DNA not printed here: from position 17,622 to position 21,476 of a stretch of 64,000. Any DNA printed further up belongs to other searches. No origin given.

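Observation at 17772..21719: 1184-aa zinc-ribbon / class-III cyclase / STAND-ATPase / TPR protein adjacent to a superinfection-immunity (Imm) family gene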

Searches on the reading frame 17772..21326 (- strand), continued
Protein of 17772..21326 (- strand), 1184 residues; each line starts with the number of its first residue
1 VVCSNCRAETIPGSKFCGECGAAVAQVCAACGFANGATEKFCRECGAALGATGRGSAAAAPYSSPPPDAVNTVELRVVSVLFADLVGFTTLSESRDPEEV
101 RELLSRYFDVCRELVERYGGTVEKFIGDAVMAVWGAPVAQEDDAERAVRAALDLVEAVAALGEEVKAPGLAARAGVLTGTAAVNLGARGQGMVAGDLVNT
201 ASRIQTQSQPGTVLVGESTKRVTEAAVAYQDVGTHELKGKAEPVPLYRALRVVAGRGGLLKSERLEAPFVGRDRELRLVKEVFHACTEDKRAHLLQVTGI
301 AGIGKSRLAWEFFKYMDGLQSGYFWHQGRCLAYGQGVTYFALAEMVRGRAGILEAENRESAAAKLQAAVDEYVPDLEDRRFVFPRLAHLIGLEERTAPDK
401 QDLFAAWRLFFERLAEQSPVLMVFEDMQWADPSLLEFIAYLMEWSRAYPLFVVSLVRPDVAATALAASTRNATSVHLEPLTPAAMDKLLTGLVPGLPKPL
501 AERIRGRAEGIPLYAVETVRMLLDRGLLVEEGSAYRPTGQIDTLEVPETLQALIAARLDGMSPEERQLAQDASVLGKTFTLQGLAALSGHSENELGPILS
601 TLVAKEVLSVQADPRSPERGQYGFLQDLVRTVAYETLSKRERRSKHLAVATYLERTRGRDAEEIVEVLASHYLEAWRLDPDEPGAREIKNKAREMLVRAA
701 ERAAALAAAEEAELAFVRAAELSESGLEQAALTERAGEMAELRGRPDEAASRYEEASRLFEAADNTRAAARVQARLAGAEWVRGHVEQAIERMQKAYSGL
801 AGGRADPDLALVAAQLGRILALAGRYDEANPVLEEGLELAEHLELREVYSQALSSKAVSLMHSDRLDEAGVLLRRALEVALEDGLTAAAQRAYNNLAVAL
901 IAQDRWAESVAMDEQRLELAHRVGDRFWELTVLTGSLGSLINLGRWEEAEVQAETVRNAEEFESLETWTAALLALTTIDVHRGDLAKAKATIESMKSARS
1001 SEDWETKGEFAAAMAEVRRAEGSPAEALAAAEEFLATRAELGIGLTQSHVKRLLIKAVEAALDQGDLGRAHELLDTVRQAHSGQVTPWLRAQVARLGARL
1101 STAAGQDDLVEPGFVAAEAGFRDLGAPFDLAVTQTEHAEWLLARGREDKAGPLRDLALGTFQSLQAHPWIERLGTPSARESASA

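Call 10: find_homologous_proteins(query=window:17772-21326:-)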
Query window:17772-21326:- (1184 aa): 8000 proteins with E <= 0.001 among 8000 candidates; the best 120 are listed.
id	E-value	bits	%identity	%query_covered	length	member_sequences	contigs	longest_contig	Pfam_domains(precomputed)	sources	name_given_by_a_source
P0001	0.0e+0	2334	98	93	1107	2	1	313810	PF13424.13,PF00211.26,PF13191.13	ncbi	ncbi:MAG: adenylate/guanylate cyclase domain-containing protein [Candidatus Dormiibacterota bacteriu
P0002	0.0e+0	2312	90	100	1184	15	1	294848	PF13240.12,PF12773.14,PF13424.13,PF00211.26,PF13191.13,PF13374.13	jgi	jgi:class 3 adenylate cyclase/tetratricopeptide (TPR) repeat protein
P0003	0.0e+0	2293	90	100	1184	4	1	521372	PF13240.12,PF12773.14,PF13424.13,PF00211.26,PF13191.13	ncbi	ncbi:MAG: adenylate/guanylate cyclase domain-containing protein [Candidatus Dormiibacterota bacteriu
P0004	0.0e+0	1949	81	96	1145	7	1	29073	PF13424.13,PF14938.13,PF00211.26,PF13191.13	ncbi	-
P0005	0.0e+0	1922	77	100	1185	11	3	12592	PF13240.12,PF12773.14,PF13424.13,PF00211.26,PF13191.13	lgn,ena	-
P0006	0.0e+0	1908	77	100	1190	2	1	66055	PF13240.12,PF17874.8,PF12773.14,PF13424.13,PF00211.26,PF13191.13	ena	-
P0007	0.0e+0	1906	76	100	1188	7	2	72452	PF13240.12,PF12773.14,PF24463.2,PF13424.13,PF00211.26,PF13248.12,PF13191.13,PF13374.13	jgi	jgi:predicted ATPase/class 3 adenylate cyclase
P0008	0.0e+0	1899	76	100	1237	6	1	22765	PF13240.12,PF12773.14,PF24463.2,PF13424.13,PF00211.26,PF13248.12,PF13191.13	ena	-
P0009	0.0e+0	1897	77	100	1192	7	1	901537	PF13240.12,PF12773.14,PF24463.2,PF13424.13,PF14938.13,PF00211.26,PF13248.12,PF13191.13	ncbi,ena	-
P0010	0.0e+0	1892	76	100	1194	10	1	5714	PF13240.12,PF12773.14,PF00515.35,PF13424.13,PF00211.26,PF13248.12,PF13191.13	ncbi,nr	ncbi:MAG TPA: adenylate/guanylate cyclase domain-containing protein [Candidatus Saccharimonadales ba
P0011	0.0e+0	1881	75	100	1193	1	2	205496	PF13240.12,PF12773.14,PF13424.13,PF13176.13,PF00211.26,PF13248.12,PF13191.13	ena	-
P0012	0.0e+0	1865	73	100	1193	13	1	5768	PF13240.12,PF12773.14,PF13424.13,PF00211.26,PF13191.13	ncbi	ncbi:MAG: adenylate/guanylate cyclase domain-containing protein [Candidatus Dormiibacterota bacteriu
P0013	0.0e+0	1861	74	100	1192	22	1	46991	PF13240.12,PF12773.14,PF24463.2,PF13424.13,PF00211.26,PF13248.12,PF13191.13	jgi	jgi:predicted ATPase/class 3 adenylate cyclase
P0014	0.0e+0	1850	79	94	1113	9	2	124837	PF13424.13,PF00211.26,PF13191.13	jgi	jgi:predicted ATPase/class 3 adenylate cyclase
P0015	0.0e+0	1848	79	94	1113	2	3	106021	PF17874.8,PF13424.13,PF00211.26,PF13191.13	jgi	jgi:class 3 adenylate cyclase/tetratricopeptide (TPR) repeat protein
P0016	0.0e+0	1845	79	94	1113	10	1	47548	PF13424.13,PF00211.26,PF13191.13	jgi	jgi:class 3 adenylate cyclase/tetratricopeptide (TPR) repeat protein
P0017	0.0e+0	1844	74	100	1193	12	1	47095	PF13240.12,PF12773.14,PF13424.13,PF00211.26,PF13191.13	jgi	-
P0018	0.0e+0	1828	73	100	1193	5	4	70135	PF13240.12,PF12773.14,PF13424.13,PF00211.26,PF13191.13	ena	-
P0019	0.0e+0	1823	78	93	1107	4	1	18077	PF13424.13,PF00211.26,PF13191.13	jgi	jgi:predicted ATPase/class 3 adenylate cyclase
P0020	0.0e+0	1808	78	94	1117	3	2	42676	PF14559.13,PF13414.13,PF13424.13,PF00211.26,PF13191.13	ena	-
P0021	0.0e+0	1807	78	94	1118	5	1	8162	PF17874.8,PF00515.35,PF13424.13,PF00211.26,PF13191.13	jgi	jgi:predicted ATPase/class 3 adenylate cyclase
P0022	0.0e+0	1806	72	100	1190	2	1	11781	PF13240.12,PF12773.14,PF13424.13,PF00211.26,PF13191.13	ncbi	ncbi:MAG: AAA family ATPase [Candidatus Dormibacteria bacterium]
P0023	0.0e+0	1784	78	93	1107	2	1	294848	PF13424.13,PF00211.26,PF13191.13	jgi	jgi:class 3 adenylate cyclase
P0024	0.0e+0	1779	76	94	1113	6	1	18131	PF13424.13,PF00211.26,PF13191.13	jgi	jgi:predicted ATPase/class 3 adenylate cyclase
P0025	0.0e+0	1777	76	94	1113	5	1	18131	PF00515.35,PF13424.13,PF00211.26,PF13191.13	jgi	jgi:predicted ATPase/class 3 adenylate cyclase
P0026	0.0e+0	1771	71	100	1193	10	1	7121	PF12172.15,PF13240.12,PF12773.14,PF13424.13,PF14938.13,PF00211.26,PF13191.13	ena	-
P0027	0.0e+0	1764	76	94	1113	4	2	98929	PF13424.13,PF00211.26,PF13191.13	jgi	jgi:predicted ATPase/class 3 adenylate cyclase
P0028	0.0e+0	1751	75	94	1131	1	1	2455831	PF13424.13,PF00211.26,PF13191.13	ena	-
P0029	0.0e+0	1731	75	93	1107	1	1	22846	PF17874.8,PF13424.13,PF13176.13,PF00211.26,PF13191.13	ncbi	ncbi:MAG: adenylate/guanylate cyclase domain-containing protein [Candidatus Dormiibacterota bacteriu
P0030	0.0e+0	1718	70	100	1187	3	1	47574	PF13240.12,PF12773.14,PF00515.35,PF24463.2,PF13424.13,PF13176.13,PF14938.13,PF00211.26,PF13248.12,PF13191.13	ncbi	ncbi:MAG: AAA family ATPase [Candidatus Dormibacteria bacterium]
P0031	0.0e+0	1708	74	94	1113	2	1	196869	PF13424.13,PF00211.26,PF13191.13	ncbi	ncbi:MAG: ATP-binding protein [Candidatus Dormibacteria bacterium]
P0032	0.0e+0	1699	82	82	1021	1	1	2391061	PF13240.12,PF12773.14,PF13424.13,PF00211.26,PF13191.13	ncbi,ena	-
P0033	0.0e+0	1671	68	100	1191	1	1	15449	PF13240.12,PF12773.14,PF24463.2,PF13424.13,PF00211.26,PF13191.13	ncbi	-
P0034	0.0e+0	1638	68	99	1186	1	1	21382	PF13240.12,PF12773.14,PF13424.13,PF00211.26,PF13248.12,PF13191.13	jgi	jgi:class 3 adenylate cyclase/tetratricopeptide (TPR) repeat protein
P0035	0.0e+0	1624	67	99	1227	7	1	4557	PF13240.12,PF17874.8,PF12773.14,PF13424.13,PF00211.26,PF13248.12,PF13191.13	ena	-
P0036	0.0e+0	1618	70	94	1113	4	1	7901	PF13424.13,PF00211.26,PF13191.13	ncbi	ncbi:MAG: ATP-binding protein [Candidatus Dormibacteria bacterium]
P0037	0.0e+0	1604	70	94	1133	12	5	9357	PF17874.8,PF13424.13,PF00211.26,PF13191.13,PF13374.13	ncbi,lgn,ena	-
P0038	0.0e+0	1566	65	99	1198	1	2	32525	PF13240.12,PF17874.8,PF12773.14,PF24463.2,PF13424.13,PF13176.13,PF00211.26,PF24460.2,PF13248.12,PF13191.13,PF13374.13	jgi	jgi:predicted ATPase/class 3 adenylate cyclase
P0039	0.0e+0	1563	64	100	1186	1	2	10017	PF13240.12,PF17874.8,PF12773.14,PF24463.2,PF13424.13,PF00211.26,PF13181.13,PF13191.13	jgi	jgi:class 3 adenylate cyclase/tetratricopeptide (TPR) repeat protein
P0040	0.0e+0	1563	80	79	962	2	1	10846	PF13424.13,PF00211.26,PF13191.13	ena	-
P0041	0.0e+0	1551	78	81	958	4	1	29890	PF13414.13,PF00515.35,PF13424.13,PF13176.13,PF07719.24,PF13191.13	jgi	jgi:tetratricopeptide (TPR) repeat protein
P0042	0.0e+0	1551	68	95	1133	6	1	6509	PF17874.8,PF13424.13,PF14938.13,PF00211.26,PF13191.13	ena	-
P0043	0.0e+0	1551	64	99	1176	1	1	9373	PF13240.12,PF17874.8,PF12773.14,PF00515.35,PF13424.13,PF14938.13,PF00211.26,PF13181.13,PF13248.12,PF07719.24,PF13191.13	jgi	jgi:predicted ATPase/class 3 adenylate cyclase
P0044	0.0e+0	1543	63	99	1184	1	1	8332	PF13240.12,PF17874.8,PF12773.14,PF00515.35,PF24463.2,PF13424.13,PF00211.26,PF13248.12,PF13191.13,PF13374.13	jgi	jgi:predicted ATPase/class 3 adenylate cyclase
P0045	0.0e+0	1536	63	100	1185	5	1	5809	PF13240.12,PF24463.2,PF13248.12,PF13191.13,PF13374.13,PF17874.8,PF12773.14,PF00515.35,PF13424.13,PF14938.13,PF13432.13,PF00211.26,PF13181.13,PF07719.24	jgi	-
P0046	0.0e+0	1533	67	93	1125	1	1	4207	PF17874.8,PF13424.13,PF00211.26,PF13181.13,PF07719.24,PF13191.13,PF13374.13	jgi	jgi:predicted ATPase/class 3 adenylate cyclase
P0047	0.0e+0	1529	63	99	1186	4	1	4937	PF13240.12,PF24463.2,PF13248.12,PF13191.13,PF13374.13,PF14559.13,PF17874.8,PF12773.14,PF00515.35,PF13424.13,PF00211.26,PF13181.13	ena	-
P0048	0.0e+0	1526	64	99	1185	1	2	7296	PF13240.12,PF13414.13,PF24463.2,PF24885.2,PF13248.12,PF13191.13,PF13374.13,PF17874.8,PF12773.14,PF00515.35,PF13424.13,PF00211.26,PF13181.13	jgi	jgi:class 3 adenylate cyclase/tetratricopeptide (TPR) repeat protein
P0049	0.0e+0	1521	68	92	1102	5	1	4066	PF17874.8,PF13424.13,PF00211.26,PF13191.13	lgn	-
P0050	0.0e+0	1516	63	99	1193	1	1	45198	PF13240.12,PF24463.2,PF13248.12,PF13191.13,PF13374.13,PF17874.8,PF12773.14,PF00515.35,PF13424.13,PF14938.13,PF00211.26,PF13181.13,PF07719.24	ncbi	-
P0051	0.0e+0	1513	63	100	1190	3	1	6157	PF13240.12,PF17874.8,PF12773.14,PF24463.2,PF13424.13,PF14938.13,PF00211.26,PF13248.12,PF13191.13,PF13374.13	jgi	jgi:class 3 adenylate cyclase/predicted ATPase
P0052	0.0e+0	1512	63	100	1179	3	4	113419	PF13240.12,PF17874.8,PF12773.14,PF24463.2,PF13424.13,PF00211.26,PF13248.12,PF13191.13,PF13374.13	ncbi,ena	-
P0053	0.0e+0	1508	62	100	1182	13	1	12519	PF13240.12,PF17874.8,PF12773.14,PF24463.2,PF13424.13,PF13176.13,PF00211.26,PF13248.12,PF13191.13,PF13374.13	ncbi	-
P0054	0.0e+0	1508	63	99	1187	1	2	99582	PF13240.12,PF17874.8,PF12773.14,PF00515.35,PF24463.2,PF13424.13,PF00211.26,PF13181.13,PF13248.12,PF07719.24,PF13191.13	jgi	jgi:class 3 adenylate cyclase/tetratricopeptide (TPR) repeat protein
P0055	0.0e+0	1506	62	100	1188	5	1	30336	PF13240.12,PF17874.8,PF12773.14,PF24463.2,PF13424.13,PF00211.26,PF13181.13,PF13248.12,PF13191.13,PF13374.13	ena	-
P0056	0.0e+0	1505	63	99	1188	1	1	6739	PF13240.12,PF17874.8,PF12773.14,PF24463.2,PF13424.13,PF00211.26,PF13181.13,PF13248.12,PF13191.13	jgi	jgi:class 3 adenylate cyclase/tetratricopeptide (TPR) repeat protein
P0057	0.0e+0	1504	62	99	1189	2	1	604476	PF13240.12,PF17874.8,PF12773.14,PF24463.2,PF13424.13,PF00211.26,PF13248.12,PF13191.13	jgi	jgi:class 3 adenylate cyclase/tetratricopeptide (TPR) repeat protein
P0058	0.0e+0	1500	63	100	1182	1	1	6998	PF13240.12,PF17874.8,PF12773.14,PF24463.2,PF13424.13,PF00211.26,PF13248.12,PF13191.13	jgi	jgi:class 3 adenylate cyclase/tetratricopeptide (TPR) repeat protein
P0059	0.0e+0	1494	62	99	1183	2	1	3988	PF13240.12,PF24463.2,PF13176.13,PF13248.12,PF13191.13,PF13374.13,PF17874.8,PF12773.14,PF00515.35,PF13424.13,PF00211.26,PF13181.13,PF07719.24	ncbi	-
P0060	0.0e+0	1494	63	98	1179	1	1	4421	PF13240.12,PF17874.8,PF12773.14,PF13424.13,PF00211.26,PF13191.13,PF13374.13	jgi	jgi:class 3 adenylate cyclase/tetratricopeptide (TPR) repeat protein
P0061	0.0e+0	1494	65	93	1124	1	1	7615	PF17874.8,PF00515.35,PF13424.13,PF00211.26,PF13191.13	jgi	jgi:class 3 adenylate cyclase/tetratricopeptide (TPR) repeat protein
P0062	0.0e+0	1491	62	99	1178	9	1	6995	PF13240.12,PF17874.8,PF12773.14,PF00515.35,PF24463.2,PF13424.13,PF00211.26,PF13181.13,PF13248.12,PF13191.13,PF13374.13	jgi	-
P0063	0.0e+0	1490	65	93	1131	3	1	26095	PF17874.8,PF00515.35,PF13424.13,PF13176.13,PF00211.26,PF13181.13,PF07719.24,PF13191.13,PF13374.13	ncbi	-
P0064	0.0e+0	1487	62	99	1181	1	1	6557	PF13240.12,PF17874.8,PF12773.14,PF13424.13,PF00211.26,PF13191.13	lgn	-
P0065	0.0e+0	1479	63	95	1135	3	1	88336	PF17874.8,PF00515.35,PF13424.13,PF00211.26,PF13181.13,PF07719.24,PF13191.13,PF13374.13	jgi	jgi:class 3 adenylate cyclase/tetratricopeptide (TPR) repeat protein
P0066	0.0e+0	1479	62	99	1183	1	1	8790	PF13240.12,PF17874.8,PF12773.14,PF24463.2,PF13424.13,PF00211.26,PF13248.12,PF13191.13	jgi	jgi:class 3 adenylate cyclase/tetratricopeptide (TPR) repeat protein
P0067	0.0e+0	1475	62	97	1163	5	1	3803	PF13240.12,PF24463.2,PF13191.13,PF13374.13,PF17874.8,PF12773.14,PF00515.35,PF13424.13,PF14938.13,PF00211.26,PF13181.13,PF07719.24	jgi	jgi:class 3 adenylate cyclase/tetratricopeptide (TPR) repeat protein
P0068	0.0e+0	1469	61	99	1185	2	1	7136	PF13240.12,PF17874.8,PF12773.14,PF00515.35,PF13424.13,PF14938.13,PF00211.26,PF13248.12,PF07719.24,PF13191.13,PF13374.13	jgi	jgi:class 3 adenylate cyclase/tetratricopeptide (TPR) repeat protein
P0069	0.0e+0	1466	61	99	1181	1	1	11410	PF13240.12,PF17874.8,PF12773.14,PF24463.2,PF13424.13,PF00211.26,PF13191.13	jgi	jgi:class 3 adenylate cyclase/tetratricopeptide (TPR) repeat protein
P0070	0.0e+0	1457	60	100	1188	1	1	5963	PF13240.12,PF13176.13,PF13248.12,PF13191.13,PF14559.13,PF17874.8,PF12773.14,PF00515.35,PF13424.13,PF13432.13,PF00211.26,PF13181.13,PF07719.24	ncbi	-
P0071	0.0e+0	1452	63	96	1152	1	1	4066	PF13424.13,PF00211.26,PF13191.13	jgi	jgi:class 3 adenylate cyclase/tetratricopeptide (TPR) repeat protein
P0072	0.0e+0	1452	61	99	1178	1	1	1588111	PF13240.12,PF17874.8,PF12773.14,PF24463.2,PF13424.13,PF00211.26,PF13191.13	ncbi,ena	-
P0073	0.0e+0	1451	63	94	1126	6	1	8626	PF17874.8,PF13424.13,PF00211.26,PF13191.13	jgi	jgi:class 3 adenylate cyclase/tetratricopeptide (TPR) repeat protein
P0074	0.0e+0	1451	61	99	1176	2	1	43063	PF13240.12,PF17874.8,PF12773.14,PF24463.2,PF13424.13,PF00211.26,PF13181.13,PF07719.24,PF13191.13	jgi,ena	-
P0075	0.0e+0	1450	64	93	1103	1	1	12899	PF17874.8,PF13424.13,PF00211.26,PF07719.24,PF13191.13,PF13374.13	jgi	jgi:class 3 adenylate cyclase/tetratricopeptide (TPR) repeat protein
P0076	0.0e+0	1445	61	99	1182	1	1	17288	PF13240.12,PF24463.2,PF13191.13,PF13374.13,PF17874.8,PF12773.14,PF00515.35,PF13424.13,PF13432.13,PF00211.26,PF13181.13,PF07719.24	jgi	-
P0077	0.0e+0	1441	60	99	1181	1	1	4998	PF13240.12,PF17874.8,PF12773.14,PF13424.13,PF00211.26,PF13248.12,PF13191.13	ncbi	-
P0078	0.0e+0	1437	61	99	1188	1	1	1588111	PF13240.12,PF17874.8,PF12773.14,PF24463.2,PF13424.13,PF00211.26,PF13191.13,PF13374.13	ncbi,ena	-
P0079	0.0e+0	1434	64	93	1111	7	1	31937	PF17874.8,PF13424.13,PF14938.13,PF00211.26,PF13181.13,PF13191.13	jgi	-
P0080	0.0e+0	1431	60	99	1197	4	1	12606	PF13240.12,PF17874.8,PF12773.14,PF00515.35,PF24463.2,PF13424.13,PF00211.26,PF13248.12,PF07719.24,PF13191.13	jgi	jgi:class 3 adenylate cyclase/tetratricopeptide (TPR) repeat protein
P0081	0.0e+0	1422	59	100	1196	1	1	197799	PF13240.12,PF17874.8,PF12773.14,PF24463.2,PF13424.13,PF00211.26,PF13248.12,PF13191.13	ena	-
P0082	0.0e+0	1422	62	95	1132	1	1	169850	PF17874.8,PF13424.13,PF00211.26,PF13191.13,PF13374.13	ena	-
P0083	0.0e+0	1421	60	99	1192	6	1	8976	PF13240.12,PF17874.8,PF12773.14,PF13424.13,PF00211.26,PF13191.13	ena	-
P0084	0.0e+0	1410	63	93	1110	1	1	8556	PF17874.8,PF13424.13,PF00211.26,PF13191.13,PF13374.13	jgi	jgi:class 3 adenylate cyclase/tetratricopeptide (TPR) repeat protein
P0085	0.0e+0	1407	62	94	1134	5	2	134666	PF13424.13,PF00211.26,PF13191.13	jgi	-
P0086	0.0e+0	1404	60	99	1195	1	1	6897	PF13240.12,PF17874.8,PF12773.14,PF24463.2,PF13424.13,PF00211.26,PF13248.12,PF13191.13,PF13374.13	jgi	jgi:class 3 adenylate cyclase/tetratricopeptide (TPR) repeat protein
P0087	0.0e+0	1400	59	99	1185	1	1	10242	PF13240.12,PF17874.8,PF12773.14,PF13424.13,PF00211.26,PF13191.13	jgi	jgi:predicted ATPase/class 3 adenylate cyclase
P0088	0.0e+0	1397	63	94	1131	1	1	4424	PF17874.8,PF00515.35,PF13424.13,PF00211.26,PF07719.24,PF13191.13,PF13374.13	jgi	jgi:class 3 adenylate cyclase/tetratricopeptide (TPR) repeat protein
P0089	0.0e+0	1391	59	99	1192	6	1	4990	PF14559.13,PF13240.12,PF17874.8,PF12773.14,PF00515.35,PF24463.2,PF13424.13,PF00211.26,PF13248.12,PF07719.24,PF13191.13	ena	-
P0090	0.0e+0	1381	59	100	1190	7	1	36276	PF13240.12,PF17874.8,PF12773.14,PF24463.2,PF13424.13,PF14938.13,PF00211.26,PF13248.12,PF13191.13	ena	-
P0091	0.0e+0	1379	59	99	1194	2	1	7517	PF13240.12,PF12773.14,PF24463.2,PF13424.13,PF00211.26,PF13248.12,PF13191.13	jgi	jgi:class 3 adenylate cyclase/tetratricopeptide (TPR) repeat protein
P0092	0.0e+0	1377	58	99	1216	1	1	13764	PF13240.12,PF12773.14,PF24463.2,PF13424.13,PF00211.26,PF13248.12,PF13191.13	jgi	jgi:class 3 adenylate cyclase/tetratricopeptide (TPR) repeat protein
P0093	0.0e+0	1371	58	99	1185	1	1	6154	PF13240.12,PF12773.14,PF24463.2,PF13424.13,PF00211.26,PF13248.12,PF13191.13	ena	-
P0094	0.0e+0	1371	58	99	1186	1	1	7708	PF13240.12,PF12773.14,PF13424.13,PF00211.26,PF13181.13,PF13191.13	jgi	jgi:class 3 adenylate cyclase/tetratricopeptide (TPR) repeat protein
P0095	0.0e+0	1369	59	99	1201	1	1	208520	PF13240.12,PF12773.14,PF24463.2,PF13424.13,PF00211.26,PF13248.12,PF07719.24,PF13191.13,PF13374.13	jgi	jgi:class 3 adenylate cyclase/predicted ATPase/ribosomal protein L40E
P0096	0.0e+0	1366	57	100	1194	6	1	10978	PF13240.12,PF17874.8,PF12773.14,PF13424.13,PF00211.26,PF13191.13,PF13374.13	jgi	jgi:class 3 adenylate cyclase/tetratricopeptide (TPR) repeat protein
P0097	0.0e+0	1366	59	99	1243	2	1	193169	PF13240.12,PF12773.14,PF24463.2,PF13424.13,PF00211.26,PF13248.12,PF13191.13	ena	-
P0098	0.0e+0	1364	58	100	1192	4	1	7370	PF13240.12,PF12773.14,PF24463.2,PF13424.13,PF00211.26,PF13248.12,PF07719.24,PF13191.13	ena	-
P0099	0.0e+0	1362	58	99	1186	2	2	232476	PF13240.12,PF12773.14,PF24463.2,PF13424.13,PF00211.26,PF13181.13,PF13248.12,PF07719.24,PF13191.13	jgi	jgi:class 3 adenylate cyclase/tetratricopeptide (TPR) repeat protein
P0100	0.0e+0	1360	57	100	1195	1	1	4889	PF13240.12,PF12773.14,PF24463.2,PF13424.13,PF00211.26,PF13248.12,PF13191.13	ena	-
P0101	0.0e+0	1358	61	93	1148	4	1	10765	PF17874.8,PF13424.13,PF00211.26,PF13191.13,PF13374.13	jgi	jgi:class 3 adenylate cyclase/tetratricopeptide (TPR) repeat protein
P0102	0.0e+0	1358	57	100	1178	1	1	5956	PF13240.12,PF12773.14,PF24463.2,PF13424.13,PF14938.13,PF00211.26,PF13181.13,PF13248.12,PF07719.24,PF13191.13,PF13374.13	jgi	-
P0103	0.0e+0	1355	58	99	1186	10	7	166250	PF13240.12,PF17874.8,PF12773.14,PF24463.2,PF13424.13,PF00211.26,PF13248.12,PF07719.24,PF13191.13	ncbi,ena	-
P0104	0.0e+0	1354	61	94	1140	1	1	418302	PF17874.8,PF00515.35,PF13424.13,PF00211.26,PF07719.24,PF13191.13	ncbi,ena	-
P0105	0.0e+0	1354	57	99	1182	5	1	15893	PF13240.12,PF12773.14,PF24463.2,PF13424.13,PF00211.26,PF13181.13,PF13248.12,PF13191.13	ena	-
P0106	0.0e+0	1354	58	100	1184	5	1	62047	PF13240.12,PF17874.8,PF12773.14,PF00515.35,PF24463.2,PF13424.13,PF00211.26,PF13248.12,PF13191.13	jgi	jgi:class 3 adenylate cyclase/tetratricopeptide (TPR) repeat protein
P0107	0.0e+0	1353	59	95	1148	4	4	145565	PF13424.13,PF00211.26,PF13191.13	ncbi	-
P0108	0.0e+0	1352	58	99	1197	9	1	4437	PF13240.12,PF17874.8,PF12773.14,PF00515.35,PF24463.2,PF13424.13,PF00211.26,PF13248.12,PF07719.24,PF13191.13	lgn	-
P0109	0.0e+0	1351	57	99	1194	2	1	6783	PF13240.12,PF12773.14,PF24463.2,PF13424.13,PF00211.26,PF13191.13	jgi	jgi:predicted ATPase/class 3 adenylate cyclase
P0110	0.0e+0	1351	58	99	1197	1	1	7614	PF13240.12,PF12773.14,PF00515.35,PF24463.2,PF13424.13,PF00211.26,PF13248.12,PF13191.13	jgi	jgi:class 3 adenylate cyclase/tetratricopeptide (TPR) repeat protein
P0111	0.0e+0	1350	59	99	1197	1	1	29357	PF17874.8,PF12773.14,PF24463.2,PF13424.13,PF00211.26,PF13248.12,PF13191.13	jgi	jgi:predicted ATPase/class 3 adenylate cyclase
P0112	0.0e+0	1349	58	99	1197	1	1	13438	PF12773.14,PF00515.35,PF24463.2,PF13424.13,PF00211.26,PF13248.12,PF13191.13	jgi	jgi:predicted ATPase/class 3 adenylate cyclase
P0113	0.0e+0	1349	59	99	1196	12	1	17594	PF13240.12,PF17874.8,PF12773.14,PF24463.2,PF13424.13,PF14938.13,PF00211.26,PF13248.12,PF13191.13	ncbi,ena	ncbi:MAG TPA: adenylate/guanylate cyclase domain-containing protein [Candidatus Dormibacteraeota bac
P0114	0.0e+0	1349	58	99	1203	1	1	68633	PF13240.12,PF17874.8,PF12773.14,PF24463.2,PF13424.13,PF00211.26,PF13248.12,PF13191.13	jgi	jgi:class 3 adenylate cyclase/tetratricopeptide (TPR) repeat protein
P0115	0.0e+0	1347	57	99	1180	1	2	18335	PF13240.12,PF17874.8,PF12773.14,PF24463.2,PF13424.13,PF00211.26,PF13191.13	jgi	jgi:class 3 adenylate cyclase/tetratricopeptide (TPR) repeat protein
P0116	0.0e+0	1346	57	99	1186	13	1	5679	PF13240.12,PF12773.14,PF00515.35,PF13424.13,PF00211.26,PF13248.12,PF13191.13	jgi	-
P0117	0.0e+0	1345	58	99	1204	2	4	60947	PF13240.12,PF12773.14,PF24463.2,PF13424.13,PF00211.26,PF13248.12,PF13191.13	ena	-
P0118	0.0e+0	1345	58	100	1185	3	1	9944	PF13240.12,PF17874.8,PF12773.14,PF24463.2,PF13424.13,PF00211.26,PF13248.12,PF13191.13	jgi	jgi:class 3 adenylate cyclase/tetratricopeptide (TPR) repeat protein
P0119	0.0e+0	1345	57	99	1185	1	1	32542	PF13240.12,PF17874.8,PF12773.14,PF13424.13,PF00211.26,PF13191.13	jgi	jgi:class 3 adenylate cyclase/tetratricopeptide (TPR) repeat protein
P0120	0.0e+0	1344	58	99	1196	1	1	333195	PF13240.12,PF17874.8,PF12773.14,PF24463.2,PF13424.13,PF00211.26,PF13248.12,PF13191.13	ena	-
